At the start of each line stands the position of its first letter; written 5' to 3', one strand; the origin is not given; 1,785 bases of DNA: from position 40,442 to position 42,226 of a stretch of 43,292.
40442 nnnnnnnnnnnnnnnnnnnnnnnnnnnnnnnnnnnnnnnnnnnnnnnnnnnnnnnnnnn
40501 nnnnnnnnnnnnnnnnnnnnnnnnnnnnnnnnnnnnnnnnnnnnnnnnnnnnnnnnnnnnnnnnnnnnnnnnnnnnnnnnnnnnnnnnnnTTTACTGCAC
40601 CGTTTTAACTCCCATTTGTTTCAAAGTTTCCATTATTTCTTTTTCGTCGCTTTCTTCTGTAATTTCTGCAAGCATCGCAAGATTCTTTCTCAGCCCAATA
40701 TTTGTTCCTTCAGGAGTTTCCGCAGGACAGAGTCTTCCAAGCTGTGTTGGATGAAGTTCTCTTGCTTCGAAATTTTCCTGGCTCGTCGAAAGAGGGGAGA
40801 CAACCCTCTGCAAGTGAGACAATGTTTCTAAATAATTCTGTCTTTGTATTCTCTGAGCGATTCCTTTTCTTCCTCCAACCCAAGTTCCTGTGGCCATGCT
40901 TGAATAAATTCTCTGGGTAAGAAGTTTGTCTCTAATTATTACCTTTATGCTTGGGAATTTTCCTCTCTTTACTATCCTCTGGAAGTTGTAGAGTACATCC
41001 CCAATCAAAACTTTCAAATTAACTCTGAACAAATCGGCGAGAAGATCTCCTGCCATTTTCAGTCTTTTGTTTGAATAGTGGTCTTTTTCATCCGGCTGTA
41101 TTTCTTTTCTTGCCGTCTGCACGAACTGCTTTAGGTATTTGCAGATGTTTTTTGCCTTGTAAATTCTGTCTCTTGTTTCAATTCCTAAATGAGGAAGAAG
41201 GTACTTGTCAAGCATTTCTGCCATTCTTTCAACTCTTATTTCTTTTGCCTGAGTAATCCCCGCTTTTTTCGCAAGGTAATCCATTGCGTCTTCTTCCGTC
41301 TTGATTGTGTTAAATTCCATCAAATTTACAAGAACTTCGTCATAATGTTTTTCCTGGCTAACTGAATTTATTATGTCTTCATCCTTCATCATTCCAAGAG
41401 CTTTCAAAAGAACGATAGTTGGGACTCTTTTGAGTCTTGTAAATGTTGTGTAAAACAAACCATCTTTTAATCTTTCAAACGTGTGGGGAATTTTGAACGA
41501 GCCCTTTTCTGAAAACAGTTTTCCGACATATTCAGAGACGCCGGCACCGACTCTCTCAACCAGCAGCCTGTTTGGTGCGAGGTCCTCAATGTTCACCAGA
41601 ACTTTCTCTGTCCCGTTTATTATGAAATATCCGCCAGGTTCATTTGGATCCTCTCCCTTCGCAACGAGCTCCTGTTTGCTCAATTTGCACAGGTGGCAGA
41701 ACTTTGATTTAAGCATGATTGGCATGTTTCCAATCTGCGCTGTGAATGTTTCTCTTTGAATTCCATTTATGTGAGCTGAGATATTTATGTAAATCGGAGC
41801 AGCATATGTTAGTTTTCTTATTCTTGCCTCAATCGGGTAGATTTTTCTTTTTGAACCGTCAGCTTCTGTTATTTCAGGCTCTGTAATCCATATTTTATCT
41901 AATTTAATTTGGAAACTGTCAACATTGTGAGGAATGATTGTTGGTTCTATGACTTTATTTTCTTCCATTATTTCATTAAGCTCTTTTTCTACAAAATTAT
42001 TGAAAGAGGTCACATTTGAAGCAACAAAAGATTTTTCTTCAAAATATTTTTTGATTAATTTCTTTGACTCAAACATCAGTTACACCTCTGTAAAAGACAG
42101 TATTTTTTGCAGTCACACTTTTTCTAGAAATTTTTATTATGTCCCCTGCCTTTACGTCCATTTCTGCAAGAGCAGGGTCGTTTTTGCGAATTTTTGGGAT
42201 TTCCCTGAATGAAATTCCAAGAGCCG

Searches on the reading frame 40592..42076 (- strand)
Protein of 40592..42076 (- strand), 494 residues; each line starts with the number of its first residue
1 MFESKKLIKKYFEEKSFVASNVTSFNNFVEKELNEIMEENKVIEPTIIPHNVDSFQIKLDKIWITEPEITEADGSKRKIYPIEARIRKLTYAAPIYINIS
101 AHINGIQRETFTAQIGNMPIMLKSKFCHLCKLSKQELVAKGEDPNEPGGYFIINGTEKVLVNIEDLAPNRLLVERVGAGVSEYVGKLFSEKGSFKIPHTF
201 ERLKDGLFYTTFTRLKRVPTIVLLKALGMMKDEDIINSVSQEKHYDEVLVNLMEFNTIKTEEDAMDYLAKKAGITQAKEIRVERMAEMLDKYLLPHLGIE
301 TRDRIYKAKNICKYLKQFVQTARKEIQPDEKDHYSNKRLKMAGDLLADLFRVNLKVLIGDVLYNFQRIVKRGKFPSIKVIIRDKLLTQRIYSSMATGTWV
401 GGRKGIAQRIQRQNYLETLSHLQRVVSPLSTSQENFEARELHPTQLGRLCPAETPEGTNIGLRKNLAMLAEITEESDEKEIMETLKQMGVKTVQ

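Call 36: search_protein_families(library=pfam, proteins=[window:40592-42076:-])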
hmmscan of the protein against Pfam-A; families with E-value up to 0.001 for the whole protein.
window:40592-42076:- (494 aa): 3 families
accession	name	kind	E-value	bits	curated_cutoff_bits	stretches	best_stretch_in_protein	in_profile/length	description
PF04563.20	RNA_pol_Rpb2_1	-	3.7e-51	174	28.2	1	18-387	3-202/203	RNA polymerase beta subunit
PF04565.21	RNA_pol_Rpb2_3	-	3.6e-23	82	21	1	410-472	3-68/68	RNA polymerase Rpb2, domain 3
PF04561.19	RNA_pol_Rpb2_2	-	1.1e-20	74.6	21.7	1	198-340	32-190/190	RNA polymerase Rpb2, domain 2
